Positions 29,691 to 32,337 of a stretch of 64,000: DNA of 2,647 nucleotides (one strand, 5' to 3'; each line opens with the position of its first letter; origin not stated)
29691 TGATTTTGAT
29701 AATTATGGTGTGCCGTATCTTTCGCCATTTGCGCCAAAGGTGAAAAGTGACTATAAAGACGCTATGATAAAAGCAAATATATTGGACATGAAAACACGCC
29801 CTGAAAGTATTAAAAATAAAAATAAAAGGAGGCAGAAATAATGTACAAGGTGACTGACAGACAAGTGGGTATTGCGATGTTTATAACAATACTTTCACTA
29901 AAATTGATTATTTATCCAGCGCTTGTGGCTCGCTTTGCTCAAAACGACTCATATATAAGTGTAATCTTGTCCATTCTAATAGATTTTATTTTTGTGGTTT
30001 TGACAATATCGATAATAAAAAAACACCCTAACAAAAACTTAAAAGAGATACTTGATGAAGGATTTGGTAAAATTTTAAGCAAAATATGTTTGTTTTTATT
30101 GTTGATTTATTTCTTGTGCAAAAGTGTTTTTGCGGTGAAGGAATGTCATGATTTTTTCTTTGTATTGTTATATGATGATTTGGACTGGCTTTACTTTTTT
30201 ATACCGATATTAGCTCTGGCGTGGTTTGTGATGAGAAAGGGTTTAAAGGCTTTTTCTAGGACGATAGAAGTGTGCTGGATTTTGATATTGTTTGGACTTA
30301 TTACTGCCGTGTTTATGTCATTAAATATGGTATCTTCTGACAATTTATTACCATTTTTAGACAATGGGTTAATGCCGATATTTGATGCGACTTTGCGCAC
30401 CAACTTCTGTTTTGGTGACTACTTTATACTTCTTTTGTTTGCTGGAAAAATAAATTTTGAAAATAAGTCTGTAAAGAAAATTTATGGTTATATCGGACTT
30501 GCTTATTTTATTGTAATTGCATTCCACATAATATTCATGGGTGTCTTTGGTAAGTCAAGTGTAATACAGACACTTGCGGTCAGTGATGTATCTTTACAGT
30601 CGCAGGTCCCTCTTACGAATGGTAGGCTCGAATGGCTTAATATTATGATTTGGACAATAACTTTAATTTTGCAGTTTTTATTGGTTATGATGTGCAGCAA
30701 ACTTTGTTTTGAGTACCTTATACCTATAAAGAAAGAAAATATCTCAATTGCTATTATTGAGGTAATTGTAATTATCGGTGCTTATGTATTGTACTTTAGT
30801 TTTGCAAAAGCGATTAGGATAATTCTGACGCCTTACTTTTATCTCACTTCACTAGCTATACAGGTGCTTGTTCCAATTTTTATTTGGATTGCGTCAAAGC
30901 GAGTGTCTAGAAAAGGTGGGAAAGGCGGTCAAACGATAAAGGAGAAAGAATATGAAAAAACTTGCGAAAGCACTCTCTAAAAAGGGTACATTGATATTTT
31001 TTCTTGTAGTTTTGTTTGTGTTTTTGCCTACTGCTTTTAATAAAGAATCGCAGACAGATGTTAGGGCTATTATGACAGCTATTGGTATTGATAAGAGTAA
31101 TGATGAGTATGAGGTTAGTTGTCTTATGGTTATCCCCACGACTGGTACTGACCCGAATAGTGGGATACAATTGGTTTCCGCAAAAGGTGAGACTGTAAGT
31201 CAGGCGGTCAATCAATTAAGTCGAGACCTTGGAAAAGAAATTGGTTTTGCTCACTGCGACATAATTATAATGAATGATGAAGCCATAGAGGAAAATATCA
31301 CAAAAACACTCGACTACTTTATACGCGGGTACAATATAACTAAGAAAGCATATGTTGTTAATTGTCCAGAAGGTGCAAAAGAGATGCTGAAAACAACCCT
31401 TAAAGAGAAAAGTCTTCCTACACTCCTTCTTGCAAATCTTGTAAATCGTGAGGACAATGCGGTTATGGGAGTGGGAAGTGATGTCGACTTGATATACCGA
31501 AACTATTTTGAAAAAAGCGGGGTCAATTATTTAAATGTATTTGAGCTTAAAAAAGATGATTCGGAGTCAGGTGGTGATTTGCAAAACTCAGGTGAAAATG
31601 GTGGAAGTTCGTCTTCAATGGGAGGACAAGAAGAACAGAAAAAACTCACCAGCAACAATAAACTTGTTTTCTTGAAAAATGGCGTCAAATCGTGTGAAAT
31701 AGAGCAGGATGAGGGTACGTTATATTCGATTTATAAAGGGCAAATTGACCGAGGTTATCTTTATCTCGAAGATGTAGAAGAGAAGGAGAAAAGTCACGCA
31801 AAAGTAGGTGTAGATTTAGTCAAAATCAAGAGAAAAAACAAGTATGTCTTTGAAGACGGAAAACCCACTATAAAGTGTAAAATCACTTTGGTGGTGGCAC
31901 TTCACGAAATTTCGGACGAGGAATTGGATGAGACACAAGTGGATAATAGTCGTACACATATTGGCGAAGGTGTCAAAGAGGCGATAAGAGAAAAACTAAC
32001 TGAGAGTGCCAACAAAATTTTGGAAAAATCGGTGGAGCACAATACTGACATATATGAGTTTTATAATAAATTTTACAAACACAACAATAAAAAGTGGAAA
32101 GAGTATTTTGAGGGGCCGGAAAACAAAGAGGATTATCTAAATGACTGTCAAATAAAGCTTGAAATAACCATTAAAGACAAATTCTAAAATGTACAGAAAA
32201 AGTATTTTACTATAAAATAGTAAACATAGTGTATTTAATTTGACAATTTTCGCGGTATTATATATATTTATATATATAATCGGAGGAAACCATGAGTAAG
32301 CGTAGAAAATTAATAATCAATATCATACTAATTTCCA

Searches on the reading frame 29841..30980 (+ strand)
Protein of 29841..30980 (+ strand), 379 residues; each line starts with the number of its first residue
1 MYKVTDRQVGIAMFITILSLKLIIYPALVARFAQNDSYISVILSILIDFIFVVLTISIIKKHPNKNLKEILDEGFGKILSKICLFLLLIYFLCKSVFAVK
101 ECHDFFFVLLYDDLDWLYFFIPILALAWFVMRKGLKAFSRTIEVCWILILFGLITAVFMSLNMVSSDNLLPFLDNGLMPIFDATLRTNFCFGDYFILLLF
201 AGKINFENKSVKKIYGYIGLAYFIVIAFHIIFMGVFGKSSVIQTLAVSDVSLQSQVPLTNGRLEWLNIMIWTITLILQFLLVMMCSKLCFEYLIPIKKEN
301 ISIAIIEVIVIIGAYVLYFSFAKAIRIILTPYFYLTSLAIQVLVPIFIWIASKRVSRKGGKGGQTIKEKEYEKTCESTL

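Call 16: search_protein_families(library=pfam, proteins=[window:29841-30980:+], max_evalue=0.001)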
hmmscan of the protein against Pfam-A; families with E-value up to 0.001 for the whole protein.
window:29841-30980:+ (379 aa): 1 family
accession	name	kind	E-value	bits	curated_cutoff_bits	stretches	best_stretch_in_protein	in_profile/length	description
PF03845.19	Spore_permease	-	7.2e-37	127.4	23.4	1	3-313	1-312/321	Spore germination protein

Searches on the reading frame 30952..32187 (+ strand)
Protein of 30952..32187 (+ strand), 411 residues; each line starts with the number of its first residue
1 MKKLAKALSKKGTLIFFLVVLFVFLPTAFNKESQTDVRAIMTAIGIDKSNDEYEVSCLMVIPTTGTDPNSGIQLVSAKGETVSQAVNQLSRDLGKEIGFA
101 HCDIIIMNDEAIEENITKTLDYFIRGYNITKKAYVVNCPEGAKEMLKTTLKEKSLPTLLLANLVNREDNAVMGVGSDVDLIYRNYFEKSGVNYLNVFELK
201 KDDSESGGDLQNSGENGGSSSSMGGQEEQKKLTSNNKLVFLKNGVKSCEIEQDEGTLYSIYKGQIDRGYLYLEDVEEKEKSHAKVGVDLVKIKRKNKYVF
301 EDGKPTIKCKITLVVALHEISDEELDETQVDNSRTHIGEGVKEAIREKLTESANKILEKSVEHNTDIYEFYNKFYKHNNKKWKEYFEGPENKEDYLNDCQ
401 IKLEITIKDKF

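Call 16: search_protein_families(library=pfam, proteins=[window:30952-32187:+], max_evalue=0.001)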
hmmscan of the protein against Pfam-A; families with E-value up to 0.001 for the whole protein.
window:30952-32187:+ (411 aa): 2 families
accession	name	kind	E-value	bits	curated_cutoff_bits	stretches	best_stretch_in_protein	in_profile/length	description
PF25198.1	Spore_GerAC_N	-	8.5e-28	97.8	27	1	38-197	8-174/176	Spore germination protein N-terminal domain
PF05504.16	Spore_GerAC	-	4.2e-13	50.2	23.6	1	249-406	14-160/167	Spore germination B3/ GerAC like, C-terminal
